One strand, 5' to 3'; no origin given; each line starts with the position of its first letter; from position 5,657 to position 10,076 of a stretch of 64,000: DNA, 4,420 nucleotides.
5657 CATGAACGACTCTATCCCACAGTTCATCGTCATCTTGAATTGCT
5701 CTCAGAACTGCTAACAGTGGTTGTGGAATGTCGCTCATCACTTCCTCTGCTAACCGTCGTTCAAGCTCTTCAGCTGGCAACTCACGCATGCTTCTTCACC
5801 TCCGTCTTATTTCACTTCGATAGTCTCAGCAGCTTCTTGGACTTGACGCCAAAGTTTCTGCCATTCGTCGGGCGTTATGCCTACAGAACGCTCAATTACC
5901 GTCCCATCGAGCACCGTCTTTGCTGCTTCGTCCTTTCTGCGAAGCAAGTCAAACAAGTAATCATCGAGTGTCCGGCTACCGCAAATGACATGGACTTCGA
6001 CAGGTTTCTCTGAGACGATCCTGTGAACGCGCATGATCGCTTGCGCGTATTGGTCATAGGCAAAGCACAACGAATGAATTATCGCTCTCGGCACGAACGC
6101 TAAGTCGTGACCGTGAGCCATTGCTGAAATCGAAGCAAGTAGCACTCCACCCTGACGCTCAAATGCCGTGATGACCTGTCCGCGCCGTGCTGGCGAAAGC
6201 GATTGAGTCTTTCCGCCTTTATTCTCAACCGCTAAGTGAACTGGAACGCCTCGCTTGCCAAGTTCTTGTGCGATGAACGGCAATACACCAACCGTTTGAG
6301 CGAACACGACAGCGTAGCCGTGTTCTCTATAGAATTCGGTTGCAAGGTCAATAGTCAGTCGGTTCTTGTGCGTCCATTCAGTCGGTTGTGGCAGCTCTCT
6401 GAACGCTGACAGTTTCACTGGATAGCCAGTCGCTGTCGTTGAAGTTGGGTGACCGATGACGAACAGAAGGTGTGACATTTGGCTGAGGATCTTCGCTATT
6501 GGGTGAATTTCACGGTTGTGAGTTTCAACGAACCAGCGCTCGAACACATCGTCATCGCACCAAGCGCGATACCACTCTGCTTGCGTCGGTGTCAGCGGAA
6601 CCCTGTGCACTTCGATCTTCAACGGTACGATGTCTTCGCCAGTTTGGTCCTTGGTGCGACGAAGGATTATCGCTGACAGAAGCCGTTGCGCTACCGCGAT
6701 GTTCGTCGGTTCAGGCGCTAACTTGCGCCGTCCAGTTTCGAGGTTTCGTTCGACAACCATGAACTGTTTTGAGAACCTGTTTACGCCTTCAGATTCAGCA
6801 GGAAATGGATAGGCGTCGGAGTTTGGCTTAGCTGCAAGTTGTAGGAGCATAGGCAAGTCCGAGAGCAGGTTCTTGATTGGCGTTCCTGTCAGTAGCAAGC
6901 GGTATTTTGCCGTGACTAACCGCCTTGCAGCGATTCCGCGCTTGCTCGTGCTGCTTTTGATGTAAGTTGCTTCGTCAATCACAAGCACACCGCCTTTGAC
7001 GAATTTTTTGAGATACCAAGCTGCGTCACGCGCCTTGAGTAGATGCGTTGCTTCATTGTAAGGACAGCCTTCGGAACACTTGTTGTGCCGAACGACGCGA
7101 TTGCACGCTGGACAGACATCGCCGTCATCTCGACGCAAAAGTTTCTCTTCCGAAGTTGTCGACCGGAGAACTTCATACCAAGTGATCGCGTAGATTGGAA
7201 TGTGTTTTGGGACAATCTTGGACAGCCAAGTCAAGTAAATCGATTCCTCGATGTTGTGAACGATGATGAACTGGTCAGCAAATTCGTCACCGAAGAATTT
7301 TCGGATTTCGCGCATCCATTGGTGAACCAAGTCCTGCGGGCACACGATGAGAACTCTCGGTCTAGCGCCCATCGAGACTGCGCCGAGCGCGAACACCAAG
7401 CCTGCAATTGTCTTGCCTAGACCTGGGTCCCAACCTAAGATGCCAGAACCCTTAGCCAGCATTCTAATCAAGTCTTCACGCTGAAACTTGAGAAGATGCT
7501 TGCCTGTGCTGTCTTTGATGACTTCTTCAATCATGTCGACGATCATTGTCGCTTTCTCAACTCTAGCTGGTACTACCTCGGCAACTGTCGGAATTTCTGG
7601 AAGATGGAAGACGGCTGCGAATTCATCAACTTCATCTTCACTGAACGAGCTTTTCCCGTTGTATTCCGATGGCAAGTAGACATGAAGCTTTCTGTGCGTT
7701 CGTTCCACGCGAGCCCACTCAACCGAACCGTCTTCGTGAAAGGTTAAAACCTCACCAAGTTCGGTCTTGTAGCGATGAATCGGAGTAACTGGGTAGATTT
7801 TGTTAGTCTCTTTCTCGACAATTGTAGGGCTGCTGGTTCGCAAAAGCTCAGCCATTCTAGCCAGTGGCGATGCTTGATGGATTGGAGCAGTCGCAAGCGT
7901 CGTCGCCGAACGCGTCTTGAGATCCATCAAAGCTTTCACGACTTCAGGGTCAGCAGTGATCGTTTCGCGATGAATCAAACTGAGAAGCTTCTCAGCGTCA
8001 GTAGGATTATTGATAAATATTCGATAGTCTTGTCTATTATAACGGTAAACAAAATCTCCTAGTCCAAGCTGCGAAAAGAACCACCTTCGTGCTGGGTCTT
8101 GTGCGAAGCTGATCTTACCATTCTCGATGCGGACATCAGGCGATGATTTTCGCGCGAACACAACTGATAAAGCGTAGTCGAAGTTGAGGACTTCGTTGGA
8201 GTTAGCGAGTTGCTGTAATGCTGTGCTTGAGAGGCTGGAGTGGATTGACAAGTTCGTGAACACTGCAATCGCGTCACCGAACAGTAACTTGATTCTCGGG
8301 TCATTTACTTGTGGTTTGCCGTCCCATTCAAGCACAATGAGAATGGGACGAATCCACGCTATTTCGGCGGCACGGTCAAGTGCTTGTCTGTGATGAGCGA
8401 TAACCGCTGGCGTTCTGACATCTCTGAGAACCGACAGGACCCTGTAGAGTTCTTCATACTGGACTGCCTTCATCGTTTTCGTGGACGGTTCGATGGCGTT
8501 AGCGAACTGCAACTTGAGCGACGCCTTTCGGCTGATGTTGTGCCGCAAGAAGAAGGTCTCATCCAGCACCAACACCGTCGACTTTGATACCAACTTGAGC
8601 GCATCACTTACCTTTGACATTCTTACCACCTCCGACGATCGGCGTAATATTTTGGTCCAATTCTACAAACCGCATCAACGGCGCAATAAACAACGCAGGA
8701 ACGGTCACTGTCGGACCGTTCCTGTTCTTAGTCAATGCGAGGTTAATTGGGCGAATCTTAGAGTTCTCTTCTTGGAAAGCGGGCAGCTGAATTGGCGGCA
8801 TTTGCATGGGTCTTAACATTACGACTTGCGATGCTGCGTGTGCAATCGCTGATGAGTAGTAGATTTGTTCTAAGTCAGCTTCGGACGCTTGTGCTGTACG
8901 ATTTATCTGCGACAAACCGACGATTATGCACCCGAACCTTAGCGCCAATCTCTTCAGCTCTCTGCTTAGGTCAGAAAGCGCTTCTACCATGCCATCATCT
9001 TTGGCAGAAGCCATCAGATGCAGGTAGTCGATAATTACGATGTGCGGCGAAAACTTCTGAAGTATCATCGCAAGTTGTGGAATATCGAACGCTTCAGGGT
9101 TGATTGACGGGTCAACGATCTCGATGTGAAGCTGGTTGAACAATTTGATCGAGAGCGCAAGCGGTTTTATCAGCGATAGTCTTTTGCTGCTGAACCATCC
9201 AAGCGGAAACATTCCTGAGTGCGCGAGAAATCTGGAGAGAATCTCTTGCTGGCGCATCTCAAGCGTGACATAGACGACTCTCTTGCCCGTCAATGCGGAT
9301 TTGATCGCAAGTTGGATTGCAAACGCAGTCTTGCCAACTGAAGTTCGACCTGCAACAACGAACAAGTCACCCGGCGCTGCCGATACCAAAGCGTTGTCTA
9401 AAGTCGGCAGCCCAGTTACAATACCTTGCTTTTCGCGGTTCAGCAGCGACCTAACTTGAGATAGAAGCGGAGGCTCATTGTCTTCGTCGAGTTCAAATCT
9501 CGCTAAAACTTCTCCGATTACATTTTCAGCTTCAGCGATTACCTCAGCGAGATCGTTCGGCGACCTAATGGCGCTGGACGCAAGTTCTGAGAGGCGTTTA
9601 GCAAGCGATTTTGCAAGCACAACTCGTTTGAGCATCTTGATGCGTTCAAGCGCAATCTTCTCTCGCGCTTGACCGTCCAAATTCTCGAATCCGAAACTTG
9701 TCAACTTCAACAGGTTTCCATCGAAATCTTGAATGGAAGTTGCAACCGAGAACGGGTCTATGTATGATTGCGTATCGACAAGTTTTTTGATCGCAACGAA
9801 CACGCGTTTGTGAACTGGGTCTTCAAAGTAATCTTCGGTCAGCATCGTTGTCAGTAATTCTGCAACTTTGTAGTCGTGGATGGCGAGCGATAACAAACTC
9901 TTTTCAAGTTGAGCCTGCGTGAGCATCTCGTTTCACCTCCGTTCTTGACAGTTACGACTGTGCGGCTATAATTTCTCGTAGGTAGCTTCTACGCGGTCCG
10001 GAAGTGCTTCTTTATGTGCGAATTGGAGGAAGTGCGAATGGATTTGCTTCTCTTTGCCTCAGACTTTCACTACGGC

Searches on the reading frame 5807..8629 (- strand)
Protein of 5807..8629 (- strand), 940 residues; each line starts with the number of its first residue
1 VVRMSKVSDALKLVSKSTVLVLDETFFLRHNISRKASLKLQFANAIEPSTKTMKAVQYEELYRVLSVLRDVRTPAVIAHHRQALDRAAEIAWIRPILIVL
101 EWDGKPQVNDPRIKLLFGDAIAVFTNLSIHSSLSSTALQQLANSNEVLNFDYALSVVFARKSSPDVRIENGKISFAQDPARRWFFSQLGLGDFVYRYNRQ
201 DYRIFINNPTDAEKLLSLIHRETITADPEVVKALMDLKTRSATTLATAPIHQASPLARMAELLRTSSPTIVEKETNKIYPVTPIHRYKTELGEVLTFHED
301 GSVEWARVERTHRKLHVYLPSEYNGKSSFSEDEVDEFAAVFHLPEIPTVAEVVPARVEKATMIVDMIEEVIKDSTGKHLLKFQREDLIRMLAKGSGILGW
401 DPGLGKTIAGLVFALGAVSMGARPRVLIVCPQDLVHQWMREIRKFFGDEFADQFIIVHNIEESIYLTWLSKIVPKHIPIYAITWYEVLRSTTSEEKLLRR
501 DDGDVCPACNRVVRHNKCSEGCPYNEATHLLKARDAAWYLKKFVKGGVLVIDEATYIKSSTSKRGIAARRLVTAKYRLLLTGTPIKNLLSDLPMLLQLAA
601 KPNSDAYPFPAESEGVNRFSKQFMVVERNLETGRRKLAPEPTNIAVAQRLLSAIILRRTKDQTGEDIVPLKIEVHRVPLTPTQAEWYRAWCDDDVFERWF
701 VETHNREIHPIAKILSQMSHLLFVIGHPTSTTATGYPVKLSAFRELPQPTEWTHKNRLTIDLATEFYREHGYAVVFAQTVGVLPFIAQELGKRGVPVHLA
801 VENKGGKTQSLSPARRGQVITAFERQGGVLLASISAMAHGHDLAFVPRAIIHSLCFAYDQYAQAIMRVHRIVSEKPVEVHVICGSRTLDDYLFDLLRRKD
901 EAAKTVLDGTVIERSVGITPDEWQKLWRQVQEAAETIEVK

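Call 41: search_protein_families(library=phrogs, proteins=[window:5807-8629:-], max_evalue=0.001)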
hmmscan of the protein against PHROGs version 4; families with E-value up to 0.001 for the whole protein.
window:5807-8629:- (940 aa): 7 families
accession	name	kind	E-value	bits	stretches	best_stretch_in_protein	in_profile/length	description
phrog_62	-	DNA, RNA and nucleotide metabolism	1.4e-52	179.6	1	339-909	682-1135/1881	DNA helicase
phrog_1685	-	unknown function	9.1e-16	57.3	1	380-453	832-906/2278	-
phrog_16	-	DNA, RNA and nucleotide metabolism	2.2e-14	53.7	1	378-586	272-418/986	DNA helicase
phrog_24008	-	DNA, RNA and nucleotide metabolism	1e-13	51.1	1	810-903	864-958/1006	helicase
phrog_11801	-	other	2.5e-13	49.2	1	374-456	861-943/2269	DNA methyltransferase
phrog_29996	-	unknown function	1.7e-07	30.6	0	545-905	837-1162/1189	-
phrog_23807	-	unknown function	2.2e-05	23.4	1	399-450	152-203/1053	-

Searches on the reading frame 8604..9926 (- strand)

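Call 41: search_protein_families(library=phrogs, proteins=[window:8604-9926:-], max_evalue=0.001)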
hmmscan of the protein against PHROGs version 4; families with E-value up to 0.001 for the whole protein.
window:8604-9926:- (440 aa): 4 families
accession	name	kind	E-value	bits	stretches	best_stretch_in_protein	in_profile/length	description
phrog_19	-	DNA, RNA and nucleotide metabolism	4.5e-66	225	1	3-426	159-584/621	DnaB-like replicative helicase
phrog_243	-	DNA, RNA and nucleotide metabolism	1.9e-22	80.5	1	165-426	16-271/273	DnaB-like replicative helicase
phrog_239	-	DNA, RNA and nucleotide metabolism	1e-21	78.6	1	160-408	332-581/801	DNA primase/helicase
phrog_11530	-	unknown function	1.8e-07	32.2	1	296-425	35-158/184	-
